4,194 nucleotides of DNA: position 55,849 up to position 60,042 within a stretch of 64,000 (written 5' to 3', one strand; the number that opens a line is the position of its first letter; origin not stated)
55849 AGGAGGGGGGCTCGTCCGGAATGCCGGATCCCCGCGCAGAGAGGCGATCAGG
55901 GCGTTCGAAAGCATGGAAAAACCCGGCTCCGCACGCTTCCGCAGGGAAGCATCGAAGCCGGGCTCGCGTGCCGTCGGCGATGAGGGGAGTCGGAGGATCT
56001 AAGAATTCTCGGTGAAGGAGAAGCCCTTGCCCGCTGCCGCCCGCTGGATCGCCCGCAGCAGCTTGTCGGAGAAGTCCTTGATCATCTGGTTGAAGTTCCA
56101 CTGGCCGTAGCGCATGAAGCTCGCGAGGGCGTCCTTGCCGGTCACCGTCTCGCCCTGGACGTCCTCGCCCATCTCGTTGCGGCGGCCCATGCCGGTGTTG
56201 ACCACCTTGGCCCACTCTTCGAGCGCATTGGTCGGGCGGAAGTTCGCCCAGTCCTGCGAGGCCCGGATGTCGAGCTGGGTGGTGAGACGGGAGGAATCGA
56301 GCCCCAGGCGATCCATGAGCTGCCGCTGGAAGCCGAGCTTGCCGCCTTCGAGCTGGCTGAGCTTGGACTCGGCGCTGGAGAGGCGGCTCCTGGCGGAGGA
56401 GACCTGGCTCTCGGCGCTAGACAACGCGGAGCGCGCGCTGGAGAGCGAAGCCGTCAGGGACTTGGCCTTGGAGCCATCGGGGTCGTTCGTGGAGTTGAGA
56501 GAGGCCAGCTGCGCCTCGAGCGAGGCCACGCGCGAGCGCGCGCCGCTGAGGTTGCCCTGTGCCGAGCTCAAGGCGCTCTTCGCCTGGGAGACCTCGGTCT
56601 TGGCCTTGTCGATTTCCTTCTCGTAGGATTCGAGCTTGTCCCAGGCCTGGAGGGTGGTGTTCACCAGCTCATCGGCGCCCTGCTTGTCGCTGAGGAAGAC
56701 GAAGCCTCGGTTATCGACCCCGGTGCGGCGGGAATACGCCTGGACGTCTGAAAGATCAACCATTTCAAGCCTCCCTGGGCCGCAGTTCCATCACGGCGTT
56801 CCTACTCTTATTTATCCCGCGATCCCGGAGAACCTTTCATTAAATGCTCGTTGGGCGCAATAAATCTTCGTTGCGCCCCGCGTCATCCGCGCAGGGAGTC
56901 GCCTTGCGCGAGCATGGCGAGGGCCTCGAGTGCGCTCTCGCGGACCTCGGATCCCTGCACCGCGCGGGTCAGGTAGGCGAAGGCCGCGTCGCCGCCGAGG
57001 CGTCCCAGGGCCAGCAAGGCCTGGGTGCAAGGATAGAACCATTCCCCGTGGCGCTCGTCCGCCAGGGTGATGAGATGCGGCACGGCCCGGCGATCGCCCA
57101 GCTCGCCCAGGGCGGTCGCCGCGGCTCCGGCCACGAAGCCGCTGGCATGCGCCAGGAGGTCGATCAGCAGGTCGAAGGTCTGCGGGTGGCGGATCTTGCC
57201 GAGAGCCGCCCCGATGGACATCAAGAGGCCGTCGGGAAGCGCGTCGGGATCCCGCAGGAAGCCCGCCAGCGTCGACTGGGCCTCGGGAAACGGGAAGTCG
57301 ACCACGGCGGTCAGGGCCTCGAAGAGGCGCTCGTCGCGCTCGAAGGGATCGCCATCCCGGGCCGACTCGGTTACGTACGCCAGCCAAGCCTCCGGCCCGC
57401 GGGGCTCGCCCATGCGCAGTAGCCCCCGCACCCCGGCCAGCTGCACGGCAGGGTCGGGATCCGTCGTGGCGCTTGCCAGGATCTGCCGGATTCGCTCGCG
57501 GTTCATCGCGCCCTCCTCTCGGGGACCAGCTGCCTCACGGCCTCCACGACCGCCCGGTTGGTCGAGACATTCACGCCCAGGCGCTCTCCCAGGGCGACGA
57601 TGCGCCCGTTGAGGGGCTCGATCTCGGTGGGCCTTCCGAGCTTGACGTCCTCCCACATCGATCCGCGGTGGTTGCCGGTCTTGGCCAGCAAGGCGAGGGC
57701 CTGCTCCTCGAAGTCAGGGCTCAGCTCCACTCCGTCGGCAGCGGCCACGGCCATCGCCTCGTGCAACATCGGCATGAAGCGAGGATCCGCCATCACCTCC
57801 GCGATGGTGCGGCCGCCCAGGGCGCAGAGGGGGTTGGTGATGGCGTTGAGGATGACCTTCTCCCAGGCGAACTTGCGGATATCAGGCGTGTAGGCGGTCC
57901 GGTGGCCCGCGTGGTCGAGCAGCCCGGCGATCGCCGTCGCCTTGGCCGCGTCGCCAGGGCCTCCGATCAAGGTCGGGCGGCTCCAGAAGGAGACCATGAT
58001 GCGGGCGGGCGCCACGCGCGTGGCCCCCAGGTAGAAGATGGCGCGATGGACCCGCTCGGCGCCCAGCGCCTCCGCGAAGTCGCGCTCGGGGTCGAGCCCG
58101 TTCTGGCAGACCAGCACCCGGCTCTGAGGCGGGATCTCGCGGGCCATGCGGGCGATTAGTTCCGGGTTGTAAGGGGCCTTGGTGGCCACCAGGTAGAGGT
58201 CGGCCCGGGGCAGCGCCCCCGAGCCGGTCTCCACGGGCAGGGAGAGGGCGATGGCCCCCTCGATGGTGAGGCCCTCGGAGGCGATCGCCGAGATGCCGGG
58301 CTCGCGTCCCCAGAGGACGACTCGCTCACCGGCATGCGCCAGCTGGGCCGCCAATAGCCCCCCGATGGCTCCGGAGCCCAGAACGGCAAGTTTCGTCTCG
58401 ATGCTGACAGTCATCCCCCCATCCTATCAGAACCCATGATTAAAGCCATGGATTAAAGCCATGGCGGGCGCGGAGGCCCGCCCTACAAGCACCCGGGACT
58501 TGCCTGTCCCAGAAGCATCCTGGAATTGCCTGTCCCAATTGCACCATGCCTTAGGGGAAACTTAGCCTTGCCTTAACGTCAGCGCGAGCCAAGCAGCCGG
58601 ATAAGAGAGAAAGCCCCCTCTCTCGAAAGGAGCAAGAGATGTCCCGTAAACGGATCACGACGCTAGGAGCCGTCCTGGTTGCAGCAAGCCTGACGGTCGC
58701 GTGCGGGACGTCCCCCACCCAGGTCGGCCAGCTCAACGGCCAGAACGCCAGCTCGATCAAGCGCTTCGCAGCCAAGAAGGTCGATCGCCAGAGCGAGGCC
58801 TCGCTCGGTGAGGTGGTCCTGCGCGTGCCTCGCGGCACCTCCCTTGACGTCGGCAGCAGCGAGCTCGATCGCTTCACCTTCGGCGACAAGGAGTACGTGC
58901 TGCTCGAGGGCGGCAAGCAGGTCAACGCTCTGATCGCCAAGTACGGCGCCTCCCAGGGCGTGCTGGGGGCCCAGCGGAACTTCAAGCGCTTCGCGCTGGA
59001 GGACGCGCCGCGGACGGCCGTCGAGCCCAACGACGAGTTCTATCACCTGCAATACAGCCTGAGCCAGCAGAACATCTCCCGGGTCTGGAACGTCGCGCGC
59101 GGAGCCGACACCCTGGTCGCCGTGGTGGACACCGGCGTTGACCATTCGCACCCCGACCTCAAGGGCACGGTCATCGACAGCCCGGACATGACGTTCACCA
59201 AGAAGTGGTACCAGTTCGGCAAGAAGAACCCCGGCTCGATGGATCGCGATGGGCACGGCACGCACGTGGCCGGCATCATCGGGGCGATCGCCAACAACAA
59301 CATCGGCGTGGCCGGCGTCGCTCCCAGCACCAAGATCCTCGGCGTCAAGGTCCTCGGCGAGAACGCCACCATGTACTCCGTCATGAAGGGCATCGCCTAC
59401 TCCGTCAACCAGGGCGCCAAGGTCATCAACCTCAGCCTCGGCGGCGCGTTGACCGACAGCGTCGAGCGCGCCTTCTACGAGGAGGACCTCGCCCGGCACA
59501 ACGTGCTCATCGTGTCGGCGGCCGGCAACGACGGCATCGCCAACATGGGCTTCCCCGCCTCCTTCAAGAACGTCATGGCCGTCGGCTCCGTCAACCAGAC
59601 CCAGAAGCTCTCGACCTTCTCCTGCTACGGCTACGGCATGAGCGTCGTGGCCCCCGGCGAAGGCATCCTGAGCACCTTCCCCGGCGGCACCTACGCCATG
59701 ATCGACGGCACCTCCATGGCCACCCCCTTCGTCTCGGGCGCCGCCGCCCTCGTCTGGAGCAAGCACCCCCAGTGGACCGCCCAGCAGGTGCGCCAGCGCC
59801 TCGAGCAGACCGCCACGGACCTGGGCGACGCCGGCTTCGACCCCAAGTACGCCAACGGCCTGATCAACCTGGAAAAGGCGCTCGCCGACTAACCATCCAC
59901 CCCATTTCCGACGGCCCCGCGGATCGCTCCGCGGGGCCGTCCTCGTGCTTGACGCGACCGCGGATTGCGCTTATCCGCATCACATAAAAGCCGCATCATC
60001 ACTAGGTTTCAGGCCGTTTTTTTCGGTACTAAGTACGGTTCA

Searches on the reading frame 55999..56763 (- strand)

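Call 45: search_protein_families(library=pfam, proteins=[window:55999-56763:-], max_evalue=0.0001)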
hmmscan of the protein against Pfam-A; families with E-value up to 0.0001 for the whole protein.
window:55999-56763:- (254 aa): 3 families
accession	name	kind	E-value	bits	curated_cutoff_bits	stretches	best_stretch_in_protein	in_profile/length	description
PF02050.21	FliJ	-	1e-05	26.2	28.4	0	117-190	3-77/123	Flagellar FliJ protein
PF24922.1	ACBP4_C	-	2.6e-05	24.8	31.2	0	48-90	30-72/105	Acyl-CoA-binding domain-containing protein 4-6, C-terminal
PF05335.18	DUF745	-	4e-05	23.9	33.3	1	44-137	64-157/183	Protein of unknown function (DUF745)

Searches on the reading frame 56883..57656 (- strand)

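Call 69: search_protein_families(library=pfam, proteins=[window:56883-57656:-], max_evalue=0.001)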
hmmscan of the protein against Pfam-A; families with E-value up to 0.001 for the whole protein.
window:56883-57656:- (257 aa): 3 families
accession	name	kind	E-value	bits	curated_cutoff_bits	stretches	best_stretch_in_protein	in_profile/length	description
PF13646.12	HEAT_2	-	1.9e-18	67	27.7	1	150-202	22-74/88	HEAT repeats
PF03130.22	HEAT_PBS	-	1.4e-11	44.1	20.9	1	175-200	1-26/27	PBS lyase HEAT-like repeat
PF02985.28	HEAT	-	6.4e-06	26.4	23.5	0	237-251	15-29/31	HEAT repeat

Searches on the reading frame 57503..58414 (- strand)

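Call 45: search_protein_families(library=pfam, proteins=[window:57503-58414:-], max_evalue=0.0001)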
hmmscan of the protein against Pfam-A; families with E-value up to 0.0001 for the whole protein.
window:57503-58414:- (303 aa): 3 families
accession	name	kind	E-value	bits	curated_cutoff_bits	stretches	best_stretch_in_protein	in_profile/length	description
PF08546.17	ApbA_C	-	1.8e-30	106.3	22.7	1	178-296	1-124/125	Ketopantoate reductase PanE/ApbA C terminal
PF02558.23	ApbA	-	1.2e-25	90.3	22.2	1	10-145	2-140/150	Ketopantoate reductase PanE/ApbA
PF01210.29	NAD_Gly3P_dh_N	-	2e-05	25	23.1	0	8-107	1-106/158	NAD-dependent glycerol-3-phosphate dehydrogenase N-terminus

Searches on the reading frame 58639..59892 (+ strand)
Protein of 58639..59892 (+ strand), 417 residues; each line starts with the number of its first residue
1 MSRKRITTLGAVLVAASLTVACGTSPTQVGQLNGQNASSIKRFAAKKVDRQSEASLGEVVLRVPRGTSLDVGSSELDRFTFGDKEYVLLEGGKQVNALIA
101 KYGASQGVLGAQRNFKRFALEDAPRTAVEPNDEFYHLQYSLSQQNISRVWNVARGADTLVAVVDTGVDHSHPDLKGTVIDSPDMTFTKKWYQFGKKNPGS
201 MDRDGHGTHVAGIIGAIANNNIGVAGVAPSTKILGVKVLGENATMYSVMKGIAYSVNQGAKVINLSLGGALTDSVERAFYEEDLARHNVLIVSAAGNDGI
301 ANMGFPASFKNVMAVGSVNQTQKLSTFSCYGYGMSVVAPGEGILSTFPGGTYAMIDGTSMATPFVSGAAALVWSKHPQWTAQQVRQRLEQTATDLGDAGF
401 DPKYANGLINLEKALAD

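Call 45: search_protein_families(library=pfam, proteins=[window:58639-59892:+], max_evalue=0.0001)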
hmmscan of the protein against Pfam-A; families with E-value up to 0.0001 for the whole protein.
window:58639-59892:+ (417 aa): 1 family
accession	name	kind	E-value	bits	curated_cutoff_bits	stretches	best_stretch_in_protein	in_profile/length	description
PF00082.27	Peptidase_S8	-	2.5e-67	227.7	21.8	1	155-407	1-288/288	Subtilase family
